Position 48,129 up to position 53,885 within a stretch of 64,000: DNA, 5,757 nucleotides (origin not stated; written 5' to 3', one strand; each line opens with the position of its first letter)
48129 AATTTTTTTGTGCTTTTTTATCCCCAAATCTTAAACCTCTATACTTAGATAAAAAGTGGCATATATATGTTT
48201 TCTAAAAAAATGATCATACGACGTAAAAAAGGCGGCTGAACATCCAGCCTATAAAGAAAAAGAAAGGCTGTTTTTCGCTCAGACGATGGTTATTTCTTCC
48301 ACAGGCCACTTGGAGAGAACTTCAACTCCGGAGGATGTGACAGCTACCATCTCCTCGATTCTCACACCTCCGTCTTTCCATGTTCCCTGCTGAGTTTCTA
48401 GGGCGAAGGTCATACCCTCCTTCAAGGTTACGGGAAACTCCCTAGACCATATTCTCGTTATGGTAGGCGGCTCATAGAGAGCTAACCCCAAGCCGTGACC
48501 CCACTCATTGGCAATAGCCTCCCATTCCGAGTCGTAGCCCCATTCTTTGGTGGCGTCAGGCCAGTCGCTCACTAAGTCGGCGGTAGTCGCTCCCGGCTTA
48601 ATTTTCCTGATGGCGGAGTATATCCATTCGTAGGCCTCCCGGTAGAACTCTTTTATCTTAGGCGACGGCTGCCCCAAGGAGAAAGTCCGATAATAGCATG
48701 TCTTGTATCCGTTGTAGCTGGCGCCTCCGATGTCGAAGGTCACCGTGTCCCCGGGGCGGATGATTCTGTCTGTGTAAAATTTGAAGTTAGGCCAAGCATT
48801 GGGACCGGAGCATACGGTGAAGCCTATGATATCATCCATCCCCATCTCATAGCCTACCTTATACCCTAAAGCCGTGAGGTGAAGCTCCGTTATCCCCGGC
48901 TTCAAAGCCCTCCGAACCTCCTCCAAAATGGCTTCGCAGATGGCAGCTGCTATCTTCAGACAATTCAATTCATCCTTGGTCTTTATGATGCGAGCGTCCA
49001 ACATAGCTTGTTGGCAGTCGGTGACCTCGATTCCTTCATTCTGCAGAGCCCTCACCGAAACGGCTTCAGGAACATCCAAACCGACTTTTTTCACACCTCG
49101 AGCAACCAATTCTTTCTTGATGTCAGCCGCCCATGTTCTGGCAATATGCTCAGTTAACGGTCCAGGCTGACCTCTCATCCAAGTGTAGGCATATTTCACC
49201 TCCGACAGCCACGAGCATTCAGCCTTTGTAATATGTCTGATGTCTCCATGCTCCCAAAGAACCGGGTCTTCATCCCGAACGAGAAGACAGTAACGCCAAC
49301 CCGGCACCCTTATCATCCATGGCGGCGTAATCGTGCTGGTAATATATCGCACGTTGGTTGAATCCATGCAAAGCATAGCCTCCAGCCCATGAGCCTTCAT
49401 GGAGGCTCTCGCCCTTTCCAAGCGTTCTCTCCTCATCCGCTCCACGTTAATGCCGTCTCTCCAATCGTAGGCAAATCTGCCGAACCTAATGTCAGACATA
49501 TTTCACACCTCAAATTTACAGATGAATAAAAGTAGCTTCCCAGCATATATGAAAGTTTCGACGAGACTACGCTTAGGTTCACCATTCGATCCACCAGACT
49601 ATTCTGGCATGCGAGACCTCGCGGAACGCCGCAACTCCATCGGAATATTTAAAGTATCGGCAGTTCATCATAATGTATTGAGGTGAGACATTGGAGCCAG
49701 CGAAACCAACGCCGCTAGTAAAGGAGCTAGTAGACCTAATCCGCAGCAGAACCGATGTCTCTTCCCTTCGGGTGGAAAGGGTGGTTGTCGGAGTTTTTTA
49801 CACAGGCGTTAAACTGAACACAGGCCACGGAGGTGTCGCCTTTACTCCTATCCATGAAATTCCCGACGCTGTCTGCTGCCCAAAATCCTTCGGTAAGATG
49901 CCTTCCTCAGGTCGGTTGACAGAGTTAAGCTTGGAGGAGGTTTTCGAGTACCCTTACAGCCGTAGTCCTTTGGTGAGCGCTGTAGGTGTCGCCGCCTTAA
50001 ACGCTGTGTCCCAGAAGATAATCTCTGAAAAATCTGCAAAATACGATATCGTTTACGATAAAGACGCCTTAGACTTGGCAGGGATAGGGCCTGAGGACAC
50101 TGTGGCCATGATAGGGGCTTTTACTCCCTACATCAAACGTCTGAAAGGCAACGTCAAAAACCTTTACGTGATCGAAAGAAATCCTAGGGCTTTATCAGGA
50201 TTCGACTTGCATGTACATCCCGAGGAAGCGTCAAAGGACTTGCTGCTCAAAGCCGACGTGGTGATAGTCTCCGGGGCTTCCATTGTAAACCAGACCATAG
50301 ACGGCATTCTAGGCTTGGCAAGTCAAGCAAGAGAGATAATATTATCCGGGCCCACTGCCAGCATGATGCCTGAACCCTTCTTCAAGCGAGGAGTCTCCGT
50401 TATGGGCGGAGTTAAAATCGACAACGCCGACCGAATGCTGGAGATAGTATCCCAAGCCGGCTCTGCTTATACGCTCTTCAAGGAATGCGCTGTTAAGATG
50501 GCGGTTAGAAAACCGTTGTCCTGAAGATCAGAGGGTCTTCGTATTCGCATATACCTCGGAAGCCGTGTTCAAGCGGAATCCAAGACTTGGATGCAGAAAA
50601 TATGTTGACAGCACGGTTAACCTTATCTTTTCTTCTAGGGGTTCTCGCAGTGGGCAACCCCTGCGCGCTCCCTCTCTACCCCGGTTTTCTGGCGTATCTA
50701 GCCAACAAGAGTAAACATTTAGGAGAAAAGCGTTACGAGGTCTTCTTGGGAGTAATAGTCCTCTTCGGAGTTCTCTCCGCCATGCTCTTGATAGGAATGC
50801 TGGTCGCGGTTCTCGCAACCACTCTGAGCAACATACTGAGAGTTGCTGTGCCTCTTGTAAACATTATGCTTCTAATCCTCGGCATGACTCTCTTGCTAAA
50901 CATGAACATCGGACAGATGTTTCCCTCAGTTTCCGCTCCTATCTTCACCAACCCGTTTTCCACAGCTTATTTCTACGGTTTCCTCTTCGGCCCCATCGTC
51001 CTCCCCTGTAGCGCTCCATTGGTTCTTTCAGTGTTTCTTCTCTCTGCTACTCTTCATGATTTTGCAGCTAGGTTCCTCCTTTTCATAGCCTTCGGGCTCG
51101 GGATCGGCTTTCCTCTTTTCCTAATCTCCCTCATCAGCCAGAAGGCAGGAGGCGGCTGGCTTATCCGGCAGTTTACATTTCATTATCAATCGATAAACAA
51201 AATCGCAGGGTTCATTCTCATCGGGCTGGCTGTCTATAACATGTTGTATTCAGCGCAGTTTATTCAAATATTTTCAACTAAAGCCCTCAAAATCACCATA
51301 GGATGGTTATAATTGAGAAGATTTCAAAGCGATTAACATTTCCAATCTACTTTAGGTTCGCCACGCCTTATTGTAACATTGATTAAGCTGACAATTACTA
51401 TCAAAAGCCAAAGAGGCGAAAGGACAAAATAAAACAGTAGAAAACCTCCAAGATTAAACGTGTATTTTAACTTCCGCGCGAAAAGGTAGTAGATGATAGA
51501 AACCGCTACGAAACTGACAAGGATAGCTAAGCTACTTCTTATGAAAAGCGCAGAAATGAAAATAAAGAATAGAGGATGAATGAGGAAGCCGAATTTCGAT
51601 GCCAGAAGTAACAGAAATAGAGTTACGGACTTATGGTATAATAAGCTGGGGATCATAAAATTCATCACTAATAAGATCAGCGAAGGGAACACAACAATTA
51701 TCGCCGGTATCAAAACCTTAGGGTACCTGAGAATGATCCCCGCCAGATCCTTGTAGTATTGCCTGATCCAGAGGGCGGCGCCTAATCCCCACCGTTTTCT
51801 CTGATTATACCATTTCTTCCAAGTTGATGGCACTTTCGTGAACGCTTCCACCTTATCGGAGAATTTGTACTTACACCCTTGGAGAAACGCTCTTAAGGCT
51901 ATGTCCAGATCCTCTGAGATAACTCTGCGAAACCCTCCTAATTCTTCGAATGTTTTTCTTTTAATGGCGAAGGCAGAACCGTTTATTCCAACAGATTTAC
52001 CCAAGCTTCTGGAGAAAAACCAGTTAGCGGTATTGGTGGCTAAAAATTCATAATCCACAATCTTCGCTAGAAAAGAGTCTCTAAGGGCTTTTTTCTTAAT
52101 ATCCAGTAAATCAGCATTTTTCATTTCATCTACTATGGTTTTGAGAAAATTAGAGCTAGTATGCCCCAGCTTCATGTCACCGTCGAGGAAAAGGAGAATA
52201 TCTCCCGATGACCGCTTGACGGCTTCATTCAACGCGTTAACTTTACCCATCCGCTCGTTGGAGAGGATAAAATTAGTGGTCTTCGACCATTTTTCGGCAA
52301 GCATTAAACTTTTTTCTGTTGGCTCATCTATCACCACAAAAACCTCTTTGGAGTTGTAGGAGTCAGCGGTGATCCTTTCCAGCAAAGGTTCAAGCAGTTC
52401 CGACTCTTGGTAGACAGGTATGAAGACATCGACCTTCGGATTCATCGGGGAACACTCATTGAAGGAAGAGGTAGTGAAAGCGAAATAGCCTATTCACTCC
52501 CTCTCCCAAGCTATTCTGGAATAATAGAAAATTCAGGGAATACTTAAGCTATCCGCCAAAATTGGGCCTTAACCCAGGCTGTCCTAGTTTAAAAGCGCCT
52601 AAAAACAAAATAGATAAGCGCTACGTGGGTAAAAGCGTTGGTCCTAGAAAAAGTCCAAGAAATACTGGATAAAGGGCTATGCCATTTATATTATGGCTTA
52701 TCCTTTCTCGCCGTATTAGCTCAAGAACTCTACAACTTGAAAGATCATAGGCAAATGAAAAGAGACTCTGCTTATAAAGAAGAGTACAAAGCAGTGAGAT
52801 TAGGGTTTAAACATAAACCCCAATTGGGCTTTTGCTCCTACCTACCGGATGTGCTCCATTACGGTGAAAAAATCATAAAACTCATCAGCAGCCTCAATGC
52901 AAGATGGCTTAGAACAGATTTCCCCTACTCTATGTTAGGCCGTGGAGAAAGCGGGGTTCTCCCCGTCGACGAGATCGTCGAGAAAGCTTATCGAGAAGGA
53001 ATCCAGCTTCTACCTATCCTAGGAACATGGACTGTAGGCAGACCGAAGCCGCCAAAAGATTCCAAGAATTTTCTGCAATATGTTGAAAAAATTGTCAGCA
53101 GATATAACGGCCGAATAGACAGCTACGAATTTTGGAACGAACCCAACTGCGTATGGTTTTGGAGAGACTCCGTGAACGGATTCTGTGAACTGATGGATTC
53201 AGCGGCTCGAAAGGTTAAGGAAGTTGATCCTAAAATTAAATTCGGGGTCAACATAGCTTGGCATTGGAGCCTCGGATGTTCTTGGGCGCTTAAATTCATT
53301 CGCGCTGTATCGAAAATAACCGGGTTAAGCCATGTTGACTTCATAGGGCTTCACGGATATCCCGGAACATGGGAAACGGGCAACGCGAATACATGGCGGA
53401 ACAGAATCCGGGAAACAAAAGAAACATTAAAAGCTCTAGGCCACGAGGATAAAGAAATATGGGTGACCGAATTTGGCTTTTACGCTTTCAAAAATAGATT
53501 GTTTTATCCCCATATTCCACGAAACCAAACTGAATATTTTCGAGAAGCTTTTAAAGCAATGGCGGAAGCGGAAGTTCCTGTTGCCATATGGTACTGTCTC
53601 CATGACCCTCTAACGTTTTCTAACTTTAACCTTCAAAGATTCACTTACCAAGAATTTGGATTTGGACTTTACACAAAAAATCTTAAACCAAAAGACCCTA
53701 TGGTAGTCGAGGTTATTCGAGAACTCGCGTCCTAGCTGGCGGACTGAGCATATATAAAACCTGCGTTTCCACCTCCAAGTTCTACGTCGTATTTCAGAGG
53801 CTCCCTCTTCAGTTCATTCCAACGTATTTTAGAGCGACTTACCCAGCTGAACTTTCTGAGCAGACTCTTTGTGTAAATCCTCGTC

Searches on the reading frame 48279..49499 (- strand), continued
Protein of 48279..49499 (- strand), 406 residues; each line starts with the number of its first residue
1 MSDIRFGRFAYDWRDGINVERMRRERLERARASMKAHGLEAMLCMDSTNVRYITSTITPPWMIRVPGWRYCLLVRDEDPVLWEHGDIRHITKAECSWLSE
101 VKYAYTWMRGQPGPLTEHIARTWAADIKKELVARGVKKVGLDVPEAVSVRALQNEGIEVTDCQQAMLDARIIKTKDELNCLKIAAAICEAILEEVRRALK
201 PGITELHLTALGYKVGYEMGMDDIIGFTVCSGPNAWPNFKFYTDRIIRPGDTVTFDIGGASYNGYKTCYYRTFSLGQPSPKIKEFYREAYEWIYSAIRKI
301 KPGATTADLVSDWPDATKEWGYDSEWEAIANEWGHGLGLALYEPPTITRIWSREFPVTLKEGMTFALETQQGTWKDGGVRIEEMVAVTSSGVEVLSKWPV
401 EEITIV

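Call 66: search_protein_families(library=ncbifam, proteins=[L174:3761-5374:-, L174:2339-3187:-, L174:1350-2306:-, L176:11347-13101:+, L176:13652-14605:-, L174:6427-8859:-, L178:10529-11632:+], max_evalue=0.00001)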
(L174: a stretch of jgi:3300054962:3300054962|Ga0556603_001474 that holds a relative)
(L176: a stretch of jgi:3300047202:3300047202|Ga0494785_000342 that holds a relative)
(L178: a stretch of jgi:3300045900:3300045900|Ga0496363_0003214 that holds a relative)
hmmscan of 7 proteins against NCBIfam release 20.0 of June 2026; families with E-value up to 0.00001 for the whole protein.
L174:3761-5374:- (537 aa): 0 families

L174:2339-3187:- (282 aa): 0 families

L174:1350-2306:- (318 aa): 0 families

L176:11347-13101:+ (584 aa): 51 families (the best 25 are shown)
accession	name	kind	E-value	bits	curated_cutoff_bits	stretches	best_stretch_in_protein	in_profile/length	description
TIGR01178.1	ade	equivalog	2.3e-136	455.5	472.5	1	11-576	1-551/552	adenine deaminase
NF007457.0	PRK10027.1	equivalog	1.3e-82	277.9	768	1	6-579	26-586/588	adenine deaminase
NF051886.1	XaaProDiPepCaul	equivalog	9.3e-18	64.4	500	2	285-354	328-396/398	Xaa-Pro dipeptidase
NF006689.0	PRK09237.1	equivalog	1.3e-16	60.1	371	1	11-94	4-87/383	amidohydrolase/deacetylase family metallohydrolase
NF011990.0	PRK15446.2-6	subfamily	9.8e-16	57.4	233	2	294-351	327-385/390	alpha-D-ribose 1-methylphosphonate 5-triphosphate diphosphatase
NF006056.0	PRK08204.1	subfamily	7e-15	54.7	391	1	14-77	7-70/449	hypothetical protein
NF009060.0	PRK12394.1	equivalog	9.5e-14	50.9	442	1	10-96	3-88/381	metallo-dependent hydrolase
NF009686.0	PRK13207.1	subfamily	2.3e-13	49.8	354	1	10-128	68-195/569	urease subunit alpha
NF005557.0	PRK07228.1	equivalog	1.8e-11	43.4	522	1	19-74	11-65/445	5'-deoxyadenosine deaminase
NF009941.0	PRK13404.1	subfamily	2e-11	43.3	647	1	11-75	5-64/478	dihydropyrimidinase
TIGR01224.1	hutI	equivalog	1.5e-10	40.5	298.15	1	30-74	4-49/377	imidazolonepropionase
TIGR02318.1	phosphono_phnM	equivalog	1.8e-10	40.3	390.55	0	26-72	12-55/376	phosphonate metabolism protein PhnM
TIGR03178.1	allantoinase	equivalog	2e-10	40.1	357.85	1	11-74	1-60/441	allantoinase AllB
NF004839.0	PRK06189.1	equivalog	3.5e-10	39.1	631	1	11-74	4-63/451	allantoinase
TIGR00221.1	nagA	equivalog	3.8e-10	39.3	225.65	0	26-77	18-68/380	N-acetylglucosamine-6-phosphate deacetylase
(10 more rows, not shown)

L176:13652-14605:- (317 aa): 0 families

L174:6427-8859:- (810 aa): 13 families
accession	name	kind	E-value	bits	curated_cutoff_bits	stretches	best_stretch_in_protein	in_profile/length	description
NF041018.1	glyceraldDH_alpha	equivalog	2.7e-184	614.6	790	1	29-799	2-741/741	glyceraldehyde dehydrogenase subunit alpha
NF040766.1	CODH_aero_grp5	exception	2.1e-174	581.8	950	1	28-800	3-783/785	aerobic carbon-monoxide dehydrogenase large subunit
TIGR02416.1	CO_dehy_Mo_lg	equivalog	6.8e-169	563.5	991.15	1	38-800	1-769/770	aerobic carbon-monoxide dehydrogenase large subunit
TIGR03194.1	4hydrxCoA_A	equivalog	1.3e-151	506.5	994.55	1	43-800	10-744/746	4-hydroxybenzoyl-CoA reductase subunit alpha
NF043082.1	XdhA_XDHase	equivalog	1.9e-129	433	780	1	30-805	1-755/758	xanthine dehydrogenase subunit XdhA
NF007426.0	PRK09970.1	equivalog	2.6e-127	425.9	916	1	27-804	3-757/761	xanthine dehydrogenase molybdenum-binding subunit XdhA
TIGR03196.1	pucD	equivalog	3.3e-103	346.5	783.65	1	30-797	3-753/763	xanthine dehydrogenase subunit D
TIGR02965.1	xanthine_xdhB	equivalog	2.3e-82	277.4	849.5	1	40-802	11-754/758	xanthine dehydrogenase molybdopterin binding subunit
NF045668.1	pterin_aldehy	equivalog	3.7e-79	266.9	1100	2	18-573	164-718/905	molybdopterin-dependent aldehyde oxidoreductase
TIGR03313.1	Se_sel_red_Mo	hypoth_equivalog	2.7e-76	257.1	1101.9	2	184-803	356-950/951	molybdopterin-dependent oxidoreductase Mo/Fe-S-binding subunit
TIGR03311.1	Se_dep_XDH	equivalog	7.9e-72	242.5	830.45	2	25-582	157-687/848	selenium-dependent xanthine dehydrogenase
NF041671.1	peri_hyde_PaoC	equivalog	1.4e-60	205.6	1180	2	26-597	14-553/735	aldehyde oxidoreductase molybdenum-binding subunit PaoC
TIGR02969.1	mam_aldehyde_ox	subfamily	3.1e-43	147.5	1912.3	2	29-576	575-1105/1330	aldehyde oxidase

L178:10529-11632:+ (367 aa): 3 families
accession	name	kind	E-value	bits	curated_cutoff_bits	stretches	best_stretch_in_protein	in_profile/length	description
NF002381.0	PRK01388.1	subfamily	6.5e-13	48.3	414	0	303-358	349-404/405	arginine deiminase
TIGR01078.1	arcA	equivalog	8.4e-12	44.5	489.1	0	303-357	352-406/408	arginine deiminase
NF045658.1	DiMArgaseDdah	equivalog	7.8e-10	39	450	1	285-352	189-252/254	dimethylargininase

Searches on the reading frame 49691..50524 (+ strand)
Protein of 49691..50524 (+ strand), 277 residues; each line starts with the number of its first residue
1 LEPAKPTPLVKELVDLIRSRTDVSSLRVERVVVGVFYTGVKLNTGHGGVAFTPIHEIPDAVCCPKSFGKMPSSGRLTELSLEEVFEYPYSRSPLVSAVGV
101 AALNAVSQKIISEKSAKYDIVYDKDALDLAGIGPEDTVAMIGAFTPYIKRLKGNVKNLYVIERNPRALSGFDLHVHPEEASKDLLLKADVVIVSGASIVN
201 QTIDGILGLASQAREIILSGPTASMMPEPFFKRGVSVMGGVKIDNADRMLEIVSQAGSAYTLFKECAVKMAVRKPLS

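Call 4: search_protein_families(library=pfam, proteins=[window:49691-50524:+])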
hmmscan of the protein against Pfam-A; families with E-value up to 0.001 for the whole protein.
window:49691-50524:+ (277 aa): 2 families
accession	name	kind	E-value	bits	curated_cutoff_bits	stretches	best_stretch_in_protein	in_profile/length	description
PF04016.18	DUF364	-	1.3e-43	148.6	23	1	125-270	1-145/147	Putative heavy-metal chelation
PF13938.11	DUF4213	-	2.1e-18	66.8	23.5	1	24-107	9-75/75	Putative heavy-metal chelation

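Call 10: search_protein_families(library=ncbifam, proteins=[window:49691-50524:+], max_evalue=0.00001)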
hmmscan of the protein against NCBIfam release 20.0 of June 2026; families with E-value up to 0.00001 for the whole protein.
window:49691-50524:+ (277 aa): 0 families

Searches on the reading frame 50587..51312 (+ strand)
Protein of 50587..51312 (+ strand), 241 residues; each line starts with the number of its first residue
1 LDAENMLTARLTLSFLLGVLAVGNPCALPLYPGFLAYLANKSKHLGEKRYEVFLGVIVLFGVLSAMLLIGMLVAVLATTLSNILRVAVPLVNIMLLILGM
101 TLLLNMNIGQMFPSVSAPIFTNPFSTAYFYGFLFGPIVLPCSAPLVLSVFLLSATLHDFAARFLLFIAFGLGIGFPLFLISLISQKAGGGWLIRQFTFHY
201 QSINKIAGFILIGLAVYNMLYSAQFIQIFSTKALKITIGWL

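Call 4: search_protein_families(library=pfam, proteins=[window:50587-51312:+])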
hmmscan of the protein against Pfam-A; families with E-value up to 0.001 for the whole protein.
window:50587-51312:+ (241 aa): 1 family
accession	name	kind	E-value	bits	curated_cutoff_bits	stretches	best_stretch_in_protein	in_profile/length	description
PF02683.22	DsbD_TM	-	2.6e-11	43.7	27.1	1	11-217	5-213/219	Cytochrome C biogenesis protein transmembrane domain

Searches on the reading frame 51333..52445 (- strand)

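Call 4: search_protein_families(library=pfam, proteins=[window:51333-52445:-])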
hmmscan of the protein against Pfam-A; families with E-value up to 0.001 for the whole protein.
window:51333-52445:- (370 aa): 5 families
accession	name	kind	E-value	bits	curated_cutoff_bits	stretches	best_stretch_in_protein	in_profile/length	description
PF13632.12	Glyco_trans_2_3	-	2.5e-20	73.6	27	1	86-296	4-181/198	Glycosyl transferase family group 2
PF13641.12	Glyco_tranf_2_3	-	1.2e-16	61.9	27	1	3-220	1-228/230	Glycosyltransferase like family 2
PF00535.33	Glycos_transf_2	-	2.6e-14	53.9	23.3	1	7-91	2-89/168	Glycosyl transferase family 2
PF13506.12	Glyco_transf_21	-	6.5e-10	39.2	21.7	1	68-219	18-172/174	Glycosyl transferase family 21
PF10111.15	Glyco_tranf_2_2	-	0.00096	19.1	27.3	0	9-186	4-199/276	Glycosyltransferase like family 2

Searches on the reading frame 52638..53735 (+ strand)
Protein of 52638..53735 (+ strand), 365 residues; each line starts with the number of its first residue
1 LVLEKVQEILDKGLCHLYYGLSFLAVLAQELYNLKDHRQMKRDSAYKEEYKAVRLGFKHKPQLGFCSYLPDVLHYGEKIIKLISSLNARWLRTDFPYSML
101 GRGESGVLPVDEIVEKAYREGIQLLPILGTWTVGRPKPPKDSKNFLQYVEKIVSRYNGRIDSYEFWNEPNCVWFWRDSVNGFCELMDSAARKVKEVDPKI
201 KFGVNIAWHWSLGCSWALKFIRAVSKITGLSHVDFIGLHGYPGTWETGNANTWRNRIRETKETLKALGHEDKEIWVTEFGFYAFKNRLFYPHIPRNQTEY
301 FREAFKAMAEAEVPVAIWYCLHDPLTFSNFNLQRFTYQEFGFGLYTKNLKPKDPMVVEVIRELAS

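Call 4: search_protein_families(library=pfam, proteins=[window:52638-53735:+])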
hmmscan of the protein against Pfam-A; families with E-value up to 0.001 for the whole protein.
window:52638-53735:+ (365 aa): 2 families
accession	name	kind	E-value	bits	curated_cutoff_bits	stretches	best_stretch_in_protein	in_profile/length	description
PF01229.23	Glyco_hydro_39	-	4e-08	32.9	26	1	137-246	119-231/472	Glycosyl hydrolases family 39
PF11790.14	Glyco_hydro_cc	-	9.6e-07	29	21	1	182-283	92-175/237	Glycosyl hydrolase catalytic core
